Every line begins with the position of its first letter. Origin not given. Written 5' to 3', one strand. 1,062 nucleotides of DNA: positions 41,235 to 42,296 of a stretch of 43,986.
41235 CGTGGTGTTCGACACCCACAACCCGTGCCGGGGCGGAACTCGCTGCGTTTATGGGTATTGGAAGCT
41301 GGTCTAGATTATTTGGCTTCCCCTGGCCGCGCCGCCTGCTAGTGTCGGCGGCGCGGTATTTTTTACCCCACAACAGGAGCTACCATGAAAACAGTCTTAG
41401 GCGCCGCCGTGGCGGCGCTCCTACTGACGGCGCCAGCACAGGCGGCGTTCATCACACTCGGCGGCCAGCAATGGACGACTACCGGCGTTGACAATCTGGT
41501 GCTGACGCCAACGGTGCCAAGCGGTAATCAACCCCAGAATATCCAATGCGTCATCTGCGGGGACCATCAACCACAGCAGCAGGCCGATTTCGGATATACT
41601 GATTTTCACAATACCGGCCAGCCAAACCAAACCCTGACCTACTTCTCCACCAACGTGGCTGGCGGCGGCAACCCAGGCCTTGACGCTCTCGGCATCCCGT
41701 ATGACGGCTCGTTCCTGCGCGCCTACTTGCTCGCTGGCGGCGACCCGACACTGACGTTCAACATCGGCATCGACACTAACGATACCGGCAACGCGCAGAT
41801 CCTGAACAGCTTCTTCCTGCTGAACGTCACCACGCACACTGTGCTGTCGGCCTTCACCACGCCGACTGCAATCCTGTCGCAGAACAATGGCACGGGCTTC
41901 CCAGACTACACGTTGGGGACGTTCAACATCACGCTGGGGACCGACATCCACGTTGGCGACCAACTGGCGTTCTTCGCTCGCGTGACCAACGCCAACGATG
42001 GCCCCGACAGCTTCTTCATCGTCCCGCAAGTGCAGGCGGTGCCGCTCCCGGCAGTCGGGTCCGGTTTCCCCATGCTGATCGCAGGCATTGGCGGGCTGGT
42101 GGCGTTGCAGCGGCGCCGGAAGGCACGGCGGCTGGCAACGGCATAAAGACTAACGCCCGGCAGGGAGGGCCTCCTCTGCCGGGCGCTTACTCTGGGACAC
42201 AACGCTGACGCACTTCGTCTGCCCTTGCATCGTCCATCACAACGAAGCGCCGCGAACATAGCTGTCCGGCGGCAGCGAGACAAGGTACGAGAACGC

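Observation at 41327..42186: Terminator-bracketed cassette encoding a secreted VPLPA-CTERM (exosortase-type) surface protein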

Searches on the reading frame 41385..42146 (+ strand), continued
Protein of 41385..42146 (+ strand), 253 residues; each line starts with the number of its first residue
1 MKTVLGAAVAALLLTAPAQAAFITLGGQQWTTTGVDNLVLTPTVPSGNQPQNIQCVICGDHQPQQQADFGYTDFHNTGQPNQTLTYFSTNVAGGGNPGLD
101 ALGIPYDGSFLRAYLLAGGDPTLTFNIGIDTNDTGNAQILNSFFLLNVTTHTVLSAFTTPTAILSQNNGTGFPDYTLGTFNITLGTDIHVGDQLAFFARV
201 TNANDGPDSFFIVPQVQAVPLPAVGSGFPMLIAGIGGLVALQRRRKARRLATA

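Call 53: search_protein_families(library=pfam, proteins=[L015:3276-5234:+, L015:8264-9331:+, L015:6904-7779:+, L015:12149-13201:+, L015:13198-14148:+, L015:1419-2267:+, L022:5497-7014:+, L022:8172-8936:-, L022:10387-11553:-, L022:1714-3675:-], max_evalue=0.00001)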
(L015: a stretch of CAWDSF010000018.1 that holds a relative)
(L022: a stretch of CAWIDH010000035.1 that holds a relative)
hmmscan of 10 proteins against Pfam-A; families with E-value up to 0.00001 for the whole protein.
L015:3276-5234:+ (652 aa): 7 families
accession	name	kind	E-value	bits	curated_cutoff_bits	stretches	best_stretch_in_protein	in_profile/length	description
PF08447.18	PAS_3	-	2.6e-33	114.6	25.6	3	185-268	2-87/89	PAS fold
PF08448.16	PAS_4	-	4.6e-27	94.9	23.1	2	297-406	4-110/110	PAS fold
PF02518.31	HATPase_c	-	1.1e-23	84.2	26.4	1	538-647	1-109/111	Histidine kinase-, DNA gyrase B-, and HSP90-like ATPase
PF00989.32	PAS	-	2.1e-19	70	22.6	1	163-273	2-113/113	PAS fold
PF13426.13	PAS_9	-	5.7e-18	65.5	27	1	301-402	4-102/103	PAS domain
PF13188.13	PAS_8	-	1.3e-13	50.8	21.8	0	162-223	1-61/65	PAS domain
PF00512.31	HisKA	-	1.8e-08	34.7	26.9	1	427-490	2-60/66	His Kinase A (phospho-acceptor) domain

L015:8264-9331:+ (355 aa): 1 family
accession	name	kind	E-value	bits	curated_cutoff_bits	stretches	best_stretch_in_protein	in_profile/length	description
PF01594.21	AI-2E_transport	-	1.1e-34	120.5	34.3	1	14-340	2-321/327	AI-2E family transporter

L015:6904-7779:+ (291 aa): 0 families

L015:12149-13201:+ (350 aa): 1 family
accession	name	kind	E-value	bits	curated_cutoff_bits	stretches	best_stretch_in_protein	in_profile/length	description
PF05050.19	Methyltransf_21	-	2.4e-11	44.5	22.7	1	121-269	1-150/173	Methyltransferase FkbM domain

L015:13198-14148:+ (316 aa): 0 families

L015:1419-2267:+ (282 aa): 0 families

L022:5497-7014:+ (505 aa): 4 families
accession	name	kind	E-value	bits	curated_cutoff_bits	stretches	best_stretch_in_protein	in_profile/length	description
PF02878.22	PGM_PMM_I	-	8.7e-37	126.3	22.5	1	60-188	4-136/138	Phosphoglucomutase/phosphomannomutase, alpha/beta/alpha domain I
PF02880.22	PGM_PMM_III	-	1.6e-27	96.3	20.7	1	309-419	2-115/115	Phosphoglucomutase/phosphomannomutase, alpha/beta/alpha domain III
PF02879.22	PGM_PMM_II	-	1.5e-18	67.7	29.3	1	205-304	2-103/103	Phosphoglucomutase/phosphomannomutase, alpha/beta/alpha domain II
PF00408.26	PGM_PMM_IV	-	3.3e-10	40.3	23.1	1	424-496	1-65/68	Phosphoglucomutase/phosphomannomutase, C-terminal domain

L022:8172-8936:- (254 aa): 0 families

L022:10387-11553:- (388 aa): 4 families
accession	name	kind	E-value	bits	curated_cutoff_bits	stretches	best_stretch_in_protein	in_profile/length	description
PF05345.18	He_PIG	-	3.7e-28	98.3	24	2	82-169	1-96/96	Putative Ig domain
PF17963.7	Big_9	-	2.2e-10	41.7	23.6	0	178-255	1-79/89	Bacterial Ig domain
PF18957.6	RibLong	-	1.5e-07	32.6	27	0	191-256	13-82/93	Long Rib domain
PF17803.7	Cadherin_4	-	5.5e-06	27.2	25.1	0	176-229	9-67/71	Bacterial cadherin-like domain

L022:1714-3675:- (653 aa): 0 families

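Call 54: find_related_loci(query=A1, collection=viral_contigs, flank=10000)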
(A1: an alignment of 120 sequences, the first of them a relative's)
Query A1 (253 aa) in viral_contigs; peptide patterns used: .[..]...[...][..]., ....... (x = any residue, [..] = any of these).
227 stretches matched a pattern; 205 encode a relative of the query (tblastn E <= 1e-3); the best 80 are kept; 80 distinct loci.
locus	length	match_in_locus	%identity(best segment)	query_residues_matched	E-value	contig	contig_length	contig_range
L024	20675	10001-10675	69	23-252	1e-98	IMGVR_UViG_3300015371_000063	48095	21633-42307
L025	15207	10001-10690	66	17-246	6e-98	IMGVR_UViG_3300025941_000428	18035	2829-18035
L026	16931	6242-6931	66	17-246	6e-98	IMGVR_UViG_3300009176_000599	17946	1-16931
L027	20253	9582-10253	67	1-223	7e-98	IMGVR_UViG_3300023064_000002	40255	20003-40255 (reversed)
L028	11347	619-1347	65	9-249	4e-97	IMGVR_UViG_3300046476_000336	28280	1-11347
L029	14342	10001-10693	63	21-251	3e-91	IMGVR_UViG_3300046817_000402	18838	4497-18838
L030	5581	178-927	62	1-251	6e-91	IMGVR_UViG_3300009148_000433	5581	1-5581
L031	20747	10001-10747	58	1-249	2e-90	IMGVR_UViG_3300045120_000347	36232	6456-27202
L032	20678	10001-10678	67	23-248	4e-90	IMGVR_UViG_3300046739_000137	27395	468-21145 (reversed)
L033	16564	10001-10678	67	23-248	4e-90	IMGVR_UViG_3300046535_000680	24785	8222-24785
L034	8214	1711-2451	60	2-248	5e-90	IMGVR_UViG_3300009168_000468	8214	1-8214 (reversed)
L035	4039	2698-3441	60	1-249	2e-90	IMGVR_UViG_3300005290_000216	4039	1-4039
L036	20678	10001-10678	67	23-248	4e-90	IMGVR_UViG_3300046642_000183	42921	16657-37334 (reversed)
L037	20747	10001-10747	61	1-250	6e-87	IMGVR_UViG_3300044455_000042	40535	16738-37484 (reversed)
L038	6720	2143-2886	59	1-249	2e-86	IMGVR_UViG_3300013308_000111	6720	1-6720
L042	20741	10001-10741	58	2-252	6e-86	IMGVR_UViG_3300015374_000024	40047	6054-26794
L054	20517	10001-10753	61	1-249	2e-90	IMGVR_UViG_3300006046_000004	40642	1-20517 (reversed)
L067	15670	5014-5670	60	20-238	3e-77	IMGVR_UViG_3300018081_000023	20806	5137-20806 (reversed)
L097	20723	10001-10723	47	1-242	3e-57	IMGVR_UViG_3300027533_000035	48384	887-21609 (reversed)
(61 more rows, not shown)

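Call 60: search_dna_similar(query=P0200, collection=phages, mode=protein, max_evalue=0.1)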
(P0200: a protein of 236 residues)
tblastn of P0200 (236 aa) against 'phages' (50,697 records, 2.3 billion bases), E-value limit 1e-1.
No match.

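Call 61: search_dna_similar(query=window:41385-42143:+, collection=plasmids, mode=protein, max_evalue=0.1)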
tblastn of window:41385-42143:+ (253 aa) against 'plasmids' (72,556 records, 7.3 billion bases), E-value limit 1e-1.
No match.

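Call 75: search_protein_families(library=ncbifam, proteins=[L054:10795-11367:+, L002:10899-11531:+, L024:10753-11445:-, L042:10841-11545:+, L097:9511-9993:+, P0003, P0035, P0093, P0159, P0009], max_evalue=1)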
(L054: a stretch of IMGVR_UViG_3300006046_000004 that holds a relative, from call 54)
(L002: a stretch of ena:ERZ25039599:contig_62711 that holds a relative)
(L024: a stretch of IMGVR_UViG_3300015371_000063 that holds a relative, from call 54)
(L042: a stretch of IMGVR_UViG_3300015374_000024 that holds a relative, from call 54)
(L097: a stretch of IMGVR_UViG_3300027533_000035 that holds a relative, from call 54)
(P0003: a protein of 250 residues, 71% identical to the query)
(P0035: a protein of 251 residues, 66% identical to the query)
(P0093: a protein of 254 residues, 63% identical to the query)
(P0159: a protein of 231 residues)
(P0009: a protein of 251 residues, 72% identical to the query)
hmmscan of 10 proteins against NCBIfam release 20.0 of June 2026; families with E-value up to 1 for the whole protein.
L054:10795-11367:+ (191 aa): 2 families
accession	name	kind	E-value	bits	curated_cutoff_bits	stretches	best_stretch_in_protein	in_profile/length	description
NF038126.1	PEP_CTERM_FxDxF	subfamily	2.6e-09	37.5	50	1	9-160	5-145/165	FxDxF family PEP-CTERM protein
NF008331.0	PRK11114.2-5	equivalog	0.16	10.4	1658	1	69-117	245-293/771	cellulose biosynthesis cyclic di-GMP-binding regulatory protein BcsB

L002:10899-11531:+ (211 aa): 6 families
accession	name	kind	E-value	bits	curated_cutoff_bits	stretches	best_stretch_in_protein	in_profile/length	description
NF038126.1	PEP_CTERM_FxDxF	subfamily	0.00045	20.5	50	1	57-201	44-165/165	FxDxF family PEP-CTERM protein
NF058571.1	GVDTG_CTERM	domain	0.018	15.4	29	1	162-201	6-44/44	GVDTG sorting domain-containing protein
NF011766.0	PRK15220.1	equivalog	0.1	12.3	136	1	1-25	1-25/178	fimbrial protein YehD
TIGR01167.1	LPXTG_anchor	domain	0.22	12.2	15.9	1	182-204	12-34/34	LPXTG cell wall anchor domain-containing protein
TIGR02595.1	PEP_CTERM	domain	0.37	11.7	16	1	181-202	4-23/24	PEP-CTERM sorting domain-containing protein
NF033846.1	Rumino_NPXTG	domain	0.39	11.1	23.5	1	183-203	10-30/30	NPXTG-anchored protein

L024:10753-11445:- (231 aa): 1 family
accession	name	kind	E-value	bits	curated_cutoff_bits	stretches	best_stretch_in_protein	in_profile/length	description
NF058571.1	GVDTG_CTERM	domain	0.076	13.3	29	1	200-224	21-44/44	GVDTG sorting domain-containing protein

L042:10841-11545:+ (235 aa): 6 families
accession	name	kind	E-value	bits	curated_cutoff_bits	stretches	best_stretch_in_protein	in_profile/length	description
TIGR03370.1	VPLPA-CTERM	domain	1.2e-06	28.3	25.35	1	202-225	2-25/25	VPLPA-CTERM sorting domain-containing protein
NF038126.1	PEP_CTERM_FxDxF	subfamily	0.00081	19.7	50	1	126-224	77-165/165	FxDxF family PEP-CTERM protein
NF033554.9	floc_PepA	equivalog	0.013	15.3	80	0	29-225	55-261/261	flocculation-associated PEP-CTERM protein PepA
NF041538.1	PEP_EDSA_1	subfamily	0.015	15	100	1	194-224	279-307/307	EDSAP-1 family PEP-CTERM protein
NF033465.3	PTPA-CTERM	subfamily_domain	0.11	12.7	29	1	213-230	9-26/26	PTPA-CTERM sorting domain-containing protein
TIGR02595.1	PEP_CTERM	domain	0.22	12.5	16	1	204-226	4-24/24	PEP-CTERM sorting domain-containing protein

L097:9511-9993:+ (161 aa): 1 family
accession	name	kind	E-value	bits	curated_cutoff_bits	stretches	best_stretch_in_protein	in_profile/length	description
TIGR01167.1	LPXTG_anchor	domain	0.15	12.8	15.9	1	139-161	15-34/34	LPXTG cell wall anchor domain-containing protein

P0003 (250 aa): 0 families

P0035 (251 aa): 0 families

P0093 (254 aa): 0 families

P0159 (231 aa): 0 families

P0009 (251 aa): 0 families

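Call 77: search_protein_families(library=padloc, proteins=[window:41385-42143:+], max_evalue=0.01)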
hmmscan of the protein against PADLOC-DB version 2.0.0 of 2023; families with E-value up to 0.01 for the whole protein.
window:41385-42143:+ (253 aa): 0 families

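Call 78: search_solved_structures(query=A1, max_evalue=1)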
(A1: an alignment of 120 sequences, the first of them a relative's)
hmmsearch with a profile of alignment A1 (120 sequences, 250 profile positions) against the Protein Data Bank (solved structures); distinct sequences matched with E-value up to 1: 0.

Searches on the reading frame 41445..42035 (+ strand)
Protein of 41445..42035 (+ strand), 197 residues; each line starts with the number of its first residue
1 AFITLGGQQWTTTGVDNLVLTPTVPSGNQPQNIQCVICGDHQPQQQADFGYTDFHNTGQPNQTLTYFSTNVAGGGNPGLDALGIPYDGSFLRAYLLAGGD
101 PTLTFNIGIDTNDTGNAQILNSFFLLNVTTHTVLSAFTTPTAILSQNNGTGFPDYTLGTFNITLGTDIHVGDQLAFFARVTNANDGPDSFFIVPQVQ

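Call 106: predict_structure(alignment_id=A6)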
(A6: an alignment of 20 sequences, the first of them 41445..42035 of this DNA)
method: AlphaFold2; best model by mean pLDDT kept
length: 197 residues; sequences in the alignment: 20
mean_pLDDT: 83.4   pTM: 0.85
mean pLDDT of the five models: 83.4, 77.1, 77.0, 75.9, 66.7
residues with pLDDT >= 90: 73; 70-90: 89; 50-70: 34; < 50: 1
segments of 3 or more residues with pLDDT < 50: none
pLDDT, mean of each block of 10 residues (from residue 1): 92 93 72 80 73 79 90 88 84 63 84 81 96 96 79 87 87 93 75 74
secondary structure, 60 per line:
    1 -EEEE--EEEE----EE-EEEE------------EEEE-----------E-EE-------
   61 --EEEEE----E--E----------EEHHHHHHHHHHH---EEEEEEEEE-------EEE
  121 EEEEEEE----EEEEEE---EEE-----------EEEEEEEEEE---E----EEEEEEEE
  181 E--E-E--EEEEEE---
elements in order: E2-5 E8-11 E19-22 E35-38 E63-67 H88-98 E102-110 E118-127 E132-137 E141-143 E155-164 E173-181 E189-194

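Call 108: fold_search(model_id=the predicted structure, library=pdb)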
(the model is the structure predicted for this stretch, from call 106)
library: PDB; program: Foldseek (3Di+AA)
matches with E <= 10: 1254; with E <= 0.001: 0
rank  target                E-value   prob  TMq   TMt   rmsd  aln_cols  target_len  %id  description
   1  2vzp_A                7.7e-03  0.93  0.31  0.42   9.1       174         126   18  Atomic Resolution Structure of the C-terminal CBM35 from Amycolatopsis orientalis exo-chitosanase CsxA (released 2009-01-13)
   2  2vzp_B                7.7e-03  0.89  0.28  0.39  10.0       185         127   17  Atomic Resolution Structure of the C-terminal CBM35 from Amycolatopsis orientalis exo-chitosanase CsxA (released 2009-01-13)
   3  2vzr_A                1.0e-02  0.89  0.29  0.40   8.7       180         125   17  C-terminal CBM35 from Amycolatopsis orientalis exo-chitosanase CsxA in complex with glucuronic acid (released 2009-01-13)
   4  6mge_A                2.2e-02  0.63  0.24  0.29   7.7       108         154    7  Structure of human 4-1BBL (released 2018-11-21)
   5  1umi_A                2.4e-02  0.72  0.27  0.28   7.7       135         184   12  Structural basis of sugar-recognizing ubiquitin ligase (released 2004-04-06)
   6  8pxt_B                3.3e-02  0.96  0.29  0.11   4.9        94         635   14  Targeting extended blood antigens by Akkermansia muciniphila enzymes unveils a missing link for generating universal d (released 2024-02-28)
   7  6mgp_C                3.9e-02  0.54  0.24  0.29   7.8       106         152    8  Structure of human 4-1BB / 4-1BBL complex (released 2018-11-14)
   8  6a3v_G                4.2e-02  0.63  0.25  0.31   7.5       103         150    8  Complex structure of human 4-1BB and 4-1BBL (released 2018-10-10)
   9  6a3v_K                4.2e-02  0.57  0.24  0.30   7.7       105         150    8  Complex structure of human 4-1BB and 4-1BBL (released 2018-10-10)
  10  2zew_B                4.9e-02  0.35  0.21  0.25   7.2        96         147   12  Family 16 Cabohydrate Binding Domain Module 1 (released 2008-03-04)
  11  8pxu_B                5.2e-02  0.92  0.29  0.10   5.1        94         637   17  Targeting extended blood antigens by Akkermansia muciniphila enzymes unveils a missing link for generating universal d (released 2024-02-28)
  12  1umh                  5.8e-02  0.66  0.28  0.29   6.8       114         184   14  Structural basis of sugar-recognizing ubiquitin ligase (released 2004-04-06)
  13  6fib_C                6.1e-02  0.44  0.24  0.30   7.5       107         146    7  Structure of human 4-1BB ligand (released 2019-03-13)
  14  2rj2                  6.4e-02  0.57  0.26  0.27   6.8       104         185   13  Crystal Structure of the Sugar Recognizing SCF Ubiquitin Ligase at 1.7 Resolution (released 2008-10-14)
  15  2e31_A                6.4e-02  0.44  0.30  0.25  10.8       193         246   10  Structural basis for selection of glycosylated substrate by SCFFbs1 ubiquitin ligase (released 2007-03-20)
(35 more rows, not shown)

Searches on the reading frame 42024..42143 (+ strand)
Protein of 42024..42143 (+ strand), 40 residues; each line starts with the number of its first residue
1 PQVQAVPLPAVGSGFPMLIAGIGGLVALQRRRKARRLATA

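Call 79: find_homologous_proteins(query=A4, max_evalue=10)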
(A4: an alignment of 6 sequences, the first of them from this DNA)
Query A4 (6 sequences) (40 aa, profile of the alignment): 1 proteins with E <= 10 among 20 candidates.
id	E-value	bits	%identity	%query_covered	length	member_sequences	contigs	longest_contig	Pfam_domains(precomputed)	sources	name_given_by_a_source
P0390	6.6e-19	85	83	88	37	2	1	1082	-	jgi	-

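Call 88: find_related_loci(query=A4, collection=metagenome_contigs, flank=6000)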
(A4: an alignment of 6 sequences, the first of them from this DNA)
Query A4 (40 aa) in metagenome_contigs; peptide patterns used: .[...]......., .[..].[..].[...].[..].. (x = any residue, [..] = any of these).
541 stretches matched a pattern; 23 encode a relative of the query (tblastn E <= 1e-3); 23 distinct loci.
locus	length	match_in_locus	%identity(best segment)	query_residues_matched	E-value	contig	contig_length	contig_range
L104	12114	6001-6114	87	1-38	7e-19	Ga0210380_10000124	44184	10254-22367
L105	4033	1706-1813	89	1-36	2e-17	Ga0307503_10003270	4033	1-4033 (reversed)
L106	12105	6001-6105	91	1-35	3e-17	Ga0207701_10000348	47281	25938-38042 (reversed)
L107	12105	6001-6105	91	1-35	4e-17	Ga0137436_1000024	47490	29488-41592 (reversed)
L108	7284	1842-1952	84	1-37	1e-16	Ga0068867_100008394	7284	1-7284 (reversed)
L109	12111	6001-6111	84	1-37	1e-16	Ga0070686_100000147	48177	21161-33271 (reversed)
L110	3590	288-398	84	1-37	2e-16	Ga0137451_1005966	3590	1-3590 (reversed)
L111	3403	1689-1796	83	1-36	3e-16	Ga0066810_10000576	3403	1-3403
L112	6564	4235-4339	77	1-35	8e-15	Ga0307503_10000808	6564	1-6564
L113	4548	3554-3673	75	1-40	2e-14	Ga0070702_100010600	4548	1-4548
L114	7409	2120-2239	75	1-40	2e-14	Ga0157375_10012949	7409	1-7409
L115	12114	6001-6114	74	1-38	4e-14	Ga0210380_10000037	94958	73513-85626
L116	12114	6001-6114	74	1-38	5e-14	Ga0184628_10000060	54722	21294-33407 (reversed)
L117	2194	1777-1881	80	1-35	5e-14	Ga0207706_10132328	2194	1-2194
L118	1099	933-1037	71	1-35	1e-13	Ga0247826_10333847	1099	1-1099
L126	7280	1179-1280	68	5-38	5e-10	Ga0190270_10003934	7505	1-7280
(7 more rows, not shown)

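Call 91: search_protein_families(library=pfam, proteins=[L126:1598-2977:-, L126:3053-6163:+, L126:6308-7177:+, L115:1568-2986:+, L115:3421-4257:-, L115:4479-5018:-, L115:6648-9650:-, L115:9650-11776:-, L115:6188-6640:+, L115:20-664:+], max_evalue=0.001)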
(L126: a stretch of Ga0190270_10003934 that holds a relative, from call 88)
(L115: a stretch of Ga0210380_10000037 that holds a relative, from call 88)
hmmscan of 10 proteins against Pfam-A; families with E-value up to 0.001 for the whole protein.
L126:1598-2977:- (459 aa): 0 families

L126:3053-6163:+ (1036 aa): 0 families

L126:6308-7177:+ (289 aa): 0 families

L115:1568-2986:+ (472 aa): 3 families
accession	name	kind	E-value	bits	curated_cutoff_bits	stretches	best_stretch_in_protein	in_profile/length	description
PF00176.29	SNF2-rel_dom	-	5.6e-13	49.1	24.9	1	16-183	2-173/290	SNF2-related domain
PF04851.21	ResIII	-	3.9e-10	40.3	22.5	1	10-173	2-162/164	Type III restriction enzyme, res subunit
PF00270.35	DEAD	-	6.7e-09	36.1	26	1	13-176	1-162/167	DEAD/DEAH box helicase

L115:3421-4257:- (278 aa): 0 families

L115:4479-5018:- (179 aa): 0 families

L115:6648-9650:- (1000 aa): 0 families

L115:9650-11776:- (708 aa): 0 families

L115:6188-6640:+ (150 aa): 1 family
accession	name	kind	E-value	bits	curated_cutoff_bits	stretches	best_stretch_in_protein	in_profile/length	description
PF04448.17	DUF551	-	0.00068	20.9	22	1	75-148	10-67/68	Protein of unknown function (DUF551)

L115:20-664:+ (214 aa): 1 family
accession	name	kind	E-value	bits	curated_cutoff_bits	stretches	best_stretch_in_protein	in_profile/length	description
PF00476.26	DNA_pol_A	-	0.00021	20.8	34.3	1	135-190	300-361/381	DNA polymerase family A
